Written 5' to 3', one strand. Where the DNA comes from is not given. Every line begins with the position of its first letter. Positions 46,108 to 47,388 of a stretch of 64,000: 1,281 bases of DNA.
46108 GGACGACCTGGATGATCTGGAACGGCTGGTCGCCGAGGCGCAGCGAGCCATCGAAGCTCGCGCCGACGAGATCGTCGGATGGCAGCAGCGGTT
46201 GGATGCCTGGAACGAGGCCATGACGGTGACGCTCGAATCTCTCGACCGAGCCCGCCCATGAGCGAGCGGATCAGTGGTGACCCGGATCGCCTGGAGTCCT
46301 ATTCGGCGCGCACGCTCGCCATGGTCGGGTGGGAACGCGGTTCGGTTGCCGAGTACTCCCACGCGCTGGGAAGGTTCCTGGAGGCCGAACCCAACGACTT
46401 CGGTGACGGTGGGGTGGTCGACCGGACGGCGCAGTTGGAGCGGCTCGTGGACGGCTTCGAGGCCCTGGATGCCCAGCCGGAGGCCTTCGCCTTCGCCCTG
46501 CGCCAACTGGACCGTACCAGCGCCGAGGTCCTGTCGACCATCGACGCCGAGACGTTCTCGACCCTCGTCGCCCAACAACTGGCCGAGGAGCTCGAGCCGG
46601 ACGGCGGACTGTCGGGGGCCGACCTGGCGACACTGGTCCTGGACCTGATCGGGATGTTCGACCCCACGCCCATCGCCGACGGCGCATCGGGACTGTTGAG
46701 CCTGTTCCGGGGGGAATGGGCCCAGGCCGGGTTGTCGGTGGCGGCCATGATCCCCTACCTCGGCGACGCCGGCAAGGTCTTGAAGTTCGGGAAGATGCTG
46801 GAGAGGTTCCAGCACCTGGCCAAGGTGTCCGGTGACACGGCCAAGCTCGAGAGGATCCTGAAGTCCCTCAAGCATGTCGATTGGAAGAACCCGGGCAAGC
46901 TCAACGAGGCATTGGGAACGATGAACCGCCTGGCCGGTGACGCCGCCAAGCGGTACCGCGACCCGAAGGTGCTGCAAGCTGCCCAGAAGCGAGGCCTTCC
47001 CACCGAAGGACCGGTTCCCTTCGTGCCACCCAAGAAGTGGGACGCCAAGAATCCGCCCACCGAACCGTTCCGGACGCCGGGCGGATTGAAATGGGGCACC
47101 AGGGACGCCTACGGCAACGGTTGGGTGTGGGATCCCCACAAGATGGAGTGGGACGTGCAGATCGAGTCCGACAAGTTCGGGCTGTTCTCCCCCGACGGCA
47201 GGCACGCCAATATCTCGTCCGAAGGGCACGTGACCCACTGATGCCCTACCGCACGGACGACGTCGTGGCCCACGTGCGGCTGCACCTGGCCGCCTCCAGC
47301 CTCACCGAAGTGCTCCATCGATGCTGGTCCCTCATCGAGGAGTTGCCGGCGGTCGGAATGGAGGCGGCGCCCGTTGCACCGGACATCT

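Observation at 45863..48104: Lower-GC three-gene cassette: helical WXG-like protein, modular toxin-like protein and acidic putative immunity protein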

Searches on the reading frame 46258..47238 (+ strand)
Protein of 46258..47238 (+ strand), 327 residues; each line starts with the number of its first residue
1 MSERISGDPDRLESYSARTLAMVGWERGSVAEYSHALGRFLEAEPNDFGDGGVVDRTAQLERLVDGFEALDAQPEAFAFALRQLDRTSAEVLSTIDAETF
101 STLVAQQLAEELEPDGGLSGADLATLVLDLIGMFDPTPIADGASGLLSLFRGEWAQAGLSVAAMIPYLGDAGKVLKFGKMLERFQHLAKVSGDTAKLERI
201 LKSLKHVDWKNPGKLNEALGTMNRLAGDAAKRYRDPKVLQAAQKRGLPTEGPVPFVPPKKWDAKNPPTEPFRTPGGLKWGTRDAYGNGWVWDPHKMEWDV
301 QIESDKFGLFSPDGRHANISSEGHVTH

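Call 7: search_protein_families(library=pfam, proteins=[window:46258-47238:+], max_evalue=1)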
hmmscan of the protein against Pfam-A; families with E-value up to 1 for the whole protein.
window:46258-47238:+ (327 aa): 3 families
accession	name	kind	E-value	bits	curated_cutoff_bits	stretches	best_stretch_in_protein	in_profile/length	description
PF15524.11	Ntox17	-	8.1e-07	29.6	25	1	242-327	7-98/98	Novel toxin 17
PF12531.13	DUF3731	-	0.065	13.5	25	0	195-232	160-197/248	DNA-K related protein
PF04664.18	OGFr_N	-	0.25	11.3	22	1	171-209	102-140/208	Opioid growth factor receptor (OGFr) conserved region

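Call 8: search_protein_families(library=ncbifam, proteins=[window:46258-47238:+], max_evalue=1)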
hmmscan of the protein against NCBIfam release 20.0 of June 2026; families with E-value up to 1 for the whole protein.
window:46258-47238:+ (327 aa): 0 families

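Call 9: find_homologous_proteins(query=window:46258-47238:+)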
Query window:46258-47238:+ (327 aa): 26 proteins with E <= 0.001 among 7550 candidates.
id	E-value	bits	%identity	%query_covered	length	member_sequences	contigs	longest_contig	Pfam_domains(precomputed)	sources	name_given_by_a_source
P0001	5.4e-216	734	99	100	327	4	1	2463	PF15524.12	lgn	-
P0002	6.0e-186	636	84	100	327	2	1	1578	PF15524.12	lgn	-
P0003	1.8e-182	624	83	100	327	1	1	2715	PF15524.12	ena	-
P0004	3.8e-168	577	78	100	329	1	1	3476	PF15524.12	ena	-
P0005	5.0e-148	511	68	100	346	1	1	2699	PF15524.12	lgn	-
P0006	3.3e-131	456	62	100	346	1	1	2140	PF15524.12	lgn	-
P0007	6.4e-130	451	64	100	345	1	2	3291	PF15524.12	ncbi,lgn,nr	ncbi:MAG: polymorphic toxin type 17 domain-containing protein [Actinomycetota bacterium]|nr:polymorp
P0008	1.7e-126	440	61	100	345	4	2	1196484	PF15524.12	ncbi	-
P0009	3.6e-83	298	64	67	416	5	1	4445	PF22905.3,PF15524.12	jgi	jgi:hypothetical protein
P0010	9.0e-83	296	64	67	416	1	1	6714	PF22905.3,PF15524.12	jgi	jgi:hypothetical protein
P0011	2.6e-81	292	62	67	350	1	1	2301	PF22905.3,PF15524.12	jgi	jgi:hypothetical protein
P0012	3.0e-80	288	64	67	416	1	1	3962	PF22905.3,PF15524.12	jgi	jgi:hypothetical protein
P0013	4.2e-63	232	55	67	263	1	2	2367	PF15524.12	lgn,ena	-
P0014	6.4e-59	218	56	62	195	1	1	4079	PF15524.12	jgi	jgi:hypothetical protein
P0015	9.4e-51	191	51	67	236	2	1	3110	PF15524.12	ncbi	ncbi:polymorphic toxin type 17 domain-containing protein [Streptomyces sp. Act-28]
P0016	1.8e-50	190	52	67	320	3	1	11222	PF15524.12,PF15535.13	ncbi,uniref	ncbi:polymorphic toxin type 17 domain-containing protein, partial [Streptomyces sp. NPDC030392]|unir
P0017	1.1e-47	181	47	66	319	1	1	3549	PF15524.12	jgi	jgi:hypothetical protein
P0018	5.5e-38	149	41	66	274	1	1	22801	PF15524.12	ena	-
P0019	1.2e-37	148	48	60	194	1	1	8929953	-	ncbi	ncbi:hypothetical protein ACFQ0M_05840 [Kitasatospora aburaviensis]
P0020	1.9e-36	144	42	65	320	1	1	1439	PF15524.12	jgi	jgi:hypothetical protein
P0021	3.2e-30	124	63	32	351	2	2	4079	-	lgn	-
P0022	1.1e-13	69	36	61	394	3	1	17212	-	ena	-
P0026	2.9e-9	55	45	26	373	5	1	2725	-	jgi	jgi:hypothetical protein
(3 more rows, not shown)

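Call 12: find_encoding_contigs(protein=P0008, flank=10000, max_places=4)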
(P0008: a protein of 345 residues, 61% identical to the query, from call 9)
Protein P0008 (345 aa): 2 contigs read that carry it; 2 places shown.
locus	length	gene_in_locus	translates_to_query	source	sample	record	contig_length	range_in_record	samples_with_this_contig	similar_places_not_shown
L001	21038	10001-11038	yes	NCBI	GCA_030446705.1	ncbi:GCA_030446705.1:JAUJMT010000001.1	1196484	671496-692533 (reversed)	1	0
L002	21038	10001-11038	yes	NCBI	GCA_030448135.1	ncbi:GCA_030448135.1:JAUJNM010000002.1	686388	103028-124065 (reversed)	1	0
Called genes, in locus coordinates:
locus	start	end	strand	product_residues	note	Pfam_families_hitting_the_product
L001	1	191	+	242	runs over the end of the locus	PF00092:VWA, PF13519:VWA_2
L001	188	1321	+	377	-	PF02277:DBI_PRT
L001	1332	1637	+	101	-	PF02311:AraC_binding (weak), PF07883:Cupin_2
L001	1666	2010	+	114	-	-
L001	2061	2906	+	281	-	PF03631:Virul_fac_BrkB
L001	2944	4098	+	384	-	PF05343:Peptidase_M42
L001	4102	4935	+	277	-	PF01149:Fapy_DNA_glyco, PF06831:H2TH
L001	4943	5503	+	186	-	PF02622:DUF179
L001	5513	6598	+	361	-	PF01068:DNA_ligase_A_M, PF04679:DNA_ligase_A_C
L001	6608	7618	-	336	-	PF21686:LigD_Prim-Pol, PF01896:DNA_primase_S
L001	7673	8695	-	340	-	PF01118:Semialdhyde_dh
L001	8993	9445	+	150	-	PF00210:Ferritin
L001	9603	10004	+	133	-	-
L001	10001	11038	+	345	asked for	PF15524:Ntox17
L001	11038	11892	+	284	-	-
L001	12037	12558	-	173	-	PF04264:YceI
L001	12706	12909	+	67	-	PF07885:Ion_trans_2 (weak)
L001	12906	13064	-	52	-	-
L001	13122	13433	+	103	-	PF02080:TrkA_C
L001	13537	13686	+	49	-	-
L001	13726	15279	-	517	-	PF02386:TrkH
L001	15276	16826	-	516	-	PF02386:TrkH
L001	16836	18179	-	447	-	PF02254:TrkA_N, PF13241:NAD_binding_7 (weak), PF02080:TrkA_C, PF01488:Shikimate_DH, PF02254:TrkA_N, PF03807:F420_oxidored (weak), PF13460:NAD_binding_10 (weak), PF02080:TrkA_C, +11 more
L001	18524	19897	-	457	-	PF02720:DUF222, PF01844:HNH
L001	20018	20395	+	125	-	PF00903:Glyoxalase, PF18029:Glyoxalase_6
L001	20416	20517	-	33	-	-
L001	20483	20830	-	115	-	PF00903:Glyoxalase (weak)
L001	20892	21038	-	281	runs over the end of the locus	-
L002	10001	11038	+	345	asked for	PF15524:Ntox17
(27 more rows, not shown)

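Call 13: search_protein_families(library=pfam, proteins=[P0009, P0021, P0022, P0026, P0016], max_evalue=0.1)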
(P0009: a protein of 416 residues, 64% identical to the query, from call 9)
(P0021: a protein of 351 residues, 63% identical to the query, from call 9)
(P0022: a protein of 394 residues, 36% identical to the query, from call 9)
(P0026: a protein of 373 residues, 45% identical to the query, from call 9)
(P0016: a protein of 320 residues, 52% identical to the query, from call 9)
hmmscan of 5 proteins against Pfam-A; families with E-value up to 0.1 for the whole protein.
P0009 (416 aa): 2 families
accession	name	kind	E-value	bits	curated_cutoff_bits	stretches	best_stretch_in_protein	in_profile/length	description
PF22905.2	Hydro_N_hd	-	1.1e-22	81.4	27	1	4-185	7-194/195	Hydrolase N-terminal helical domain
PF15524.11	Ntox17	-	5.6e-12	46.2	25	1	332-416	6-98/98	Novel toxin 17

P0021 (351 aa): 0 families

P0022 (394 aa): 0 families

P0026 (373 aa): 0 families

P0016 (320 aa): 1 family
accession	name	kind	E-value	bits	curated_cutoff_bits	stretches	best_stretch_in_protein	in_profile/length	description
PF15524.11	Ntox17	-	4.9e-10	40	25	1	238-320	10-98/98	Novel toxin 17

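Call 14: find_encoding_contigs(protein=window:46258-47238:+, flank=10000, max_places=4)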
Protein window:46258-47238:+ (327 aa): no gene with exactly this product is on record in the collection.

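Call 32: predict_structure(alignment_id=A3)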
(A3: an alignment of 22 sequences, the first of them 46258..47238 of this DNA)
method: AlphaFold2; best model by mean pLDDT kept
length: 327 residues; sequences in the alignment: 22
mean_pLDDT: 59.6   pTM: 0.49
mean pLDDT of the five models: 59.6, 59.3, 59.3, 57.8, 57.7
residues with pLDDT >= 90: 80; 70-90: 68; 50-70: 9; < 50: 170
segments of 3 or more residues with pLDDT < 50: 1-170
pLDDT, mean of each block of 10 residues (from residue 1): 36 40 32 40 36 34 37 40 37 35 38 30 31 27 24 27 36 63 79 79 86 83 93 94 94 93 88 90 94 92 86 91 91
secondary structure, 60 per line:
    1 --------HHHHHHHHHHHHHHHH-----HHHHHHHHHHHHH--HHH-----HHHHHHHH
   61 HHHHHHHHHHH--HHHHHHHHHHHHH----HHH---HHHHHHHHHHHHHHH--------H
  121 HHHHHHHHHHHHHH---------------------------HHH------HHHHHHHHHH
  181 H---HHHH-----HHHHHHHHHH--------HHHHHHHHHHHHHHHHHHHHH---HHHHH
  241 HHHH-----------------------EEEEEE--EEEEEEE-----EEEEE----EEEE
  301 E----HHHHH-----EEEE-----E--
elements in order: H9-24 H30-42 H53-71 H74-86 H97-111 H120-134 H171-181 H185-188 H194-203 H212-232 H236-244 E268-273 E276-282 E288-292 E297-301 H306-310 E316-319

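Call 37: fold_search(model_id=the predicted structure, library=pdb)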
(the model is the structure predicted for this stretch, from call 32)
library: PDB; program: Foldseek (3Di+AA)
matches with E <= 10: 86; with E <= 0.001: 0
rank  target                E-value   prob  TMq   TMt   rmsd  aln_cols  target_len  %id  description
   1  1rjl_C                8.7e-01  0.05  0.08  0.16  10.8        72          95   12  Structure of the complex between OspB-CT and bactericidal Fab-H6831 (released 2004-11-30)
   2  6b57_A                1.3e+00  0.02  0.07  0.10  13.4       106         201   11  tudor in complex with ligand (released 2017-11-01)
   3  9n7y_B                2.4e+00  0.02  0.08  0.10  11.9        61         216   18  BioSAS-TEVp (C151A, core) bound to TEV protease cleavage peptide (released 2025-07-02)
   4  4x9w_A                2.9e+00  0.08  0.11  0.15   6.8        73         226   10  PLK-1 polo-box domain in complex with Bioactive Imidazolium-containing phosphopeptide macrocycle 4C (released 2015-07-29)
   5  8hls_A                3.2e+00  0.02  0.06  0.04  11.1        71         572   11  Crystal structure of the sialidase Am1547 from A.muciniphila (released 2024-06-05)
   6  9n7y_A                3.2e+00  0.02  0.08  0.10  11.9        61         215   18  BioSAS-TEVp (C151A, core) bound to TEV protease cleavage peptide (released 2025-07-02)
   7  4lzf_A                3.4e+00  0.05  0.09  0.17   9.8        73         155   15  A novel domain in the microcephaly protein CPAP suggests a role in centriole architecture (released 2013-09-11)
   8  8co8                  3.4e+00  0.01  0.07  0.09  11.1        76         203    8  Structure of West Nile Virus NS2B-NS3 protease (released 2023-09-06)
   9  2ggv_B                3.4e+00  0.01  0.07  0.11  11.9        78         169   12  Crystal structure of the West Nile virus NS2B-NS3 protease, His51Ala mutant (released 2007-03-27)
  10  4by2_B                3.6e+00  0.05  0.09  0.16  11.9        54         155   17  SAS-4 (dCPAP) TCP domain in complex with a Proline Rich Motif of Ana2 (dSTIL) of Drosophila Melanogaster (released 2013-09-18)
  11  8u17_E                3.6e+00  0.02  0.06  0.03  14.4        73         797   12  The ternary complex structure of DDB1-CRBN-SALL4(ZF1,2)-long bound to Pomalidomide (released 2023-12-27)
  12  4by2_C                3.8e+00  0.11  0.11  0.21   5.6        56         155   16  SAS-4 (dCPAP) TCP domain in complex with a Proline Rich Motif of Ana2 (dSTIL) of Drosophila Melanogaster (released 2013-09-18)
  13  4hab_C                3.8e+00  0.08  0.11  0.17   4.8        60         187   10  Crystal structure of Plk1 Polo-box domain in complex with PL-49 (released 2013-04-03)
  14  4bxp                  3.8e+00  0.07  0.10  0.17   8.2        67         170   13  Structure of the wild-type TCP10 domain of Danio rerio CPAP (released 2013-09-25)
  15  4bxq                  4.1e+00  0.07  0.10  0.17   8.1        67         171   13  Structure of the E1021V mutant of the TCP10 domain of Danio rerio CPAP (released 2013-09-25)
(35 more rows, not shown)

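Call 44: find_encoding_contigs(protein=P0001, flank=10000, max_places=4)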
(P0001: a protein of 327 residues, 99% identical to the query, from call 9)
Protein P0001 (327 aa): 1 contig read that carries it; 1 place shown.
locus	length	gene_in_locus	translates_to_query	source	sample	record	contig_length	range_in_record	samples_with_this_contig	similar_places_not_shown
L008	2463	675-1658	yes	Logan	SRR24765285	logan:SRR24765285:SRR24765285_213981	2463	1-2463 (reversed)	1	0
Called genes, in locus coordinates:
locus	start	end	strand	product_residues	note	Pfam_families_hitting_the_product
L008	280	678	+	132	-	-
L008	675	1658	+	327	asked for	PF15524:Ntox17 (weak)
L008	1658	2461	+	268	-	?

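Call 45: find_encoding_contigs(protein=P0004, flank=10000, max_places=3)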
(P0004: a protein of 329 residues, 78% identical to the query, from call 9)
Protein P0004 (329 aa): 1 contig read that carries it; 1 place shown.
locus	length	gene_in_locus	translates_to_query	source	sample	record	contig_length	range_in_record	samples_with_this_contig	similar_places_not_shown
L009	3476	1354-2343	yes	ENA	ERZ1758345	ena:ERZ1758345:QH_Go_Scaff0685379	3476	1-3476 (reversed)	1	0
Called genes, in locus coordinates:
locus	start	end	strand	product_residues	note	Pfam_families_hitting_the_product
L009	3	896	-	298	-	?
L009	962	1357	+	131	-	-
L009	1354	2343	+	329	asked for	PF15524:Ntox17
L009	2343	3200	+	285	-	-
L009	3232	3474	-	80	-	?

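Call 49: search_protein_families(library=pfam, proteins=[L009:3-896:-, L009:3232-3474:-, L001:9603-10001:+, L001:8993-9442:+, L001:12037-12555:-], max_evalue=0.01)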
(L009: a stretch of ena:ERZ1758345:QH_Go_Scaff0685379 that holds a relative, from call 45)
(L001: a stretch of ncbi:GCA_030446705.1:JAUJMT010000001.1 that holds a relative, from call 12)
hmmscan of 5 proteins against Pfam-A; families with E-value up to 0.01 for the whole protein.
L009:3-896:- (298 aa): 1 family
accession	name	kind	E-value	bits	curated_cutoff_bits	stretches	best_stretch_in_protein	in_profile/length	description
PF01263.26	Aldose_epim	-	3.6e-40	138.7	27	1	13-297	3-292/299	Aldose 1-epimerase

L009:3232-3474:- (80 aa): 0 families

L001:9603-10001:+ (133 aa): 0 families

L001:8993-9442:+ (150 aa): 1 family
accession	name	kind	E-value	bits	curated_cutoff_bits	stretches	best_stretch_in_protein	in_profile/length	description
PF00210.30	Ferritin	-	6.3e-11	42.8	24.5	1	14-138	2-131/142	Ferritin-like domain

L001:12037-12555:- (172 aa): 1 family
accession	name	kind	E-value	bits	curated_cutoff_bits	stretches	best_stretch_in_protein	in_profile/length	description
PF04264.18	YceI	-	3.4e-11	44.1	23.7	1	49-159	44-148/150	YceI-like domain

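Call 55: find_encoding_contigs(protein=P0018, flank=10000, max_places=2)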
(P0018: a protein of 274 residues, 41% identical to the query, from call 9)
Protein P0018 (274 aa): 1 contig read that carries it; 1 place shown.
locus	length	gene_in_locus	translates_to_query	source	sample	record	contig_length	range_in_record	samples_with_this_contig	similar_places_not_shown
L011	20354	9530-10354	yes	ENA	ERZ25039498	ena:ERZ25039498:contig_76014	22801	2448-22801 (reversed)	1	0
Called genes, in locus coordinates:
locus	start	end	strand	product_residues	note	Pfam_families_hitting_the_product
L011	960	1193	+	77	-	-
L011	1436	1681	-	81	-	PF04024:PspC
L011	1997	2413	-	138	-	-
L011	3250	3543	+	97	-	-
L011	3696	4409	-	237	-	-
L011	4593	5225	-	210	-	PF16921:Tex_YqgF, PF14635:HHH_7, PF12836:HHH_3, PF03934:T2SSK (weak)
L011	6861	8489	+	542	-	-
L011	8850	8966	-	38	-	-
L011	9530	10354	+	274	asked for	PF15524:Ntox17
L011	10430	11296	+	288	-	-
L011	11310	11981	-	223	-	PF12840:HTH_20 (faint), PF00196:GerE, PF08281:Sigma70_r4_2, PF13384:HTH_23 (weak)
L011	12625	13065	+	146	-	PF00481:PP2C (faint), PF13672:PP2C_2 (weak)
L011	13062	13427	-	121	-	PF04237:YjbR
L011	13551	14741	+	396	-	-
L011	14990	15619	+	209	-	-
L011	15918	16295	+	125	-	PF09969:DUF2203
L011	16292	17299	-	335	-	-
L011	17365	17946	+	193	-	PF00440:TetR_N, PF16859:TetR_C_11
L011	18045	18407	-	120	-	-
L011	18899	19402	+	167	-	PF13302:Acetyltransf_3, PF00583:Acetyltransf_1, PF13420:Acetyltransf_4 (weak), PF13523:Acetyltransf_8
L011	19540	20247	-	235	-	-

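Call 56: find_encoding_contigs(protein=P0019, flank=10000, max_places=2)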
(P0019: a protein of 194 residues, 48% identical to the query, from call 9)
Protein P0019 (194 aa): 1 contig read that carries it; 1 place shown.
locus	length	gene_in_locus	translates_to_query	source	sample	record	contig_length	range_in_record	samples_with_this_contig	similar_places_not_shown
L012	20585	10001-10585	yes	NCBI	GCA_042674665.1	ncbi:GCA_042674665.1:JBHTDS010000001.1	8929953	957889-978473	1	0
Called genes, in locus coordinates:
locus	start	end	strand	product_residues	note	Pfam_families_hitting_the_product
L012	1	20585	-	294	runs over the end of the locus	PF13340:DUF4096, PF01609:DDE_Tnp_1, PF13586:DDE_Tnp_1_2 (weak)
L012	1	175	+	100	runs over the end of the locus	-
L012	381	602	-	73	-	-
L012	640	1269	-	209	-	-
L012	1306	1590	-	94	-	PF04248:NTP_transf_9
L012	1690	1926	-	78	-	PF19813:DUF6296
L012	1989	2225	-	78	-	PF10041:DUF2277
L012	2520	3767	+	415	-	PF00083:Sugar_tr, PF06779:MFS_4, PF07690:MFS_1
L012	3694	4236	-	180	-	PF25087:GMPPB_C (faint), PF25084:LbH_EIF2B (weak), PF00132:Hexapep, PF14602:Hexapep_2 (weak)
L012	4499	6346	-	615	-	PF00089:Trypsin, PF13365:Trypsin_2 (weak), PF13517:FG-GAP_3 (faint), PF01839:FG-GAP (faint)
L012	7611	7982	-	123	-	-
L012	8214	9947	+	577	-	-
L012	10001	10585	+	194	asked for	-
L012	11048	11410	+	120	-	-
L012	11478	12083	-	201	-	PF09335:VTT_dom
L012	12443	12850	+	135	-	PF05139:Erythro_esteras (weak)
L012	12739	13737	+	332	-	PF05139:Erythro_esteras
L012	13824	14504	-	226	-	PF00144:Beta-lactamase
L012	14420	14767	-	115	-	PF00144:Beta-lactamase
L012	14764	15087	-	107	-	-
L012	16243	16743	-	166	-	-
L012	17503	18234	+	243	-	-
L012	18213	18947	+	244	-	-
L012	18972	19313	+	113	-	-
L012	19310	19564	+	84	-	-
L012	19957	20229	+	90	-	-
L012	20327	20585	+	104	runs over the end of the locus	-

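Call 57: find_encoding_contigs(protein=P0010, flank=10000, max_places=2)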
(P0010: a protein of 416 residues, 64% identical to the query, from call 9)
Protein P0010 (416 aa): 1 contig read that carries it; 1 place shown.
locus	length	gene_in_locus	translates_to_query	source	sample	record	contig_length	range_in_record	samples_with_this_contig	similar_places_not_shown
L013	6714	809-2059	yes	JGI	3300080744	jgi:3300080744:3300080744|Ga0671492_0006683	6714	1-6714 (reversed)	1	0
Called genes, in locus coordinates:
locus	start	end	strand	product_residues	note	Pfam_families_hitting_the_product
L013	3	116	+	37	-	?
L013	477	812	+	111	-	-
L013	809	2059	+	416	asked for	PF22905:Hydro_N_hd, PF15524:Ntox17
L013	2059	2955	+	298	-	-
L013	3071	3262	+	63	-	-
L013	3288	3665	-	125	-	PF02661:Fic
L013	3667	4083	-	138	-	-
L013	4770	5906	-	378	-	PF00926:DHBP_synthase, PF00925:GTP_cyclohydro2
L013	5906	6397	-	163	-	PF01613:Flavin_Reduct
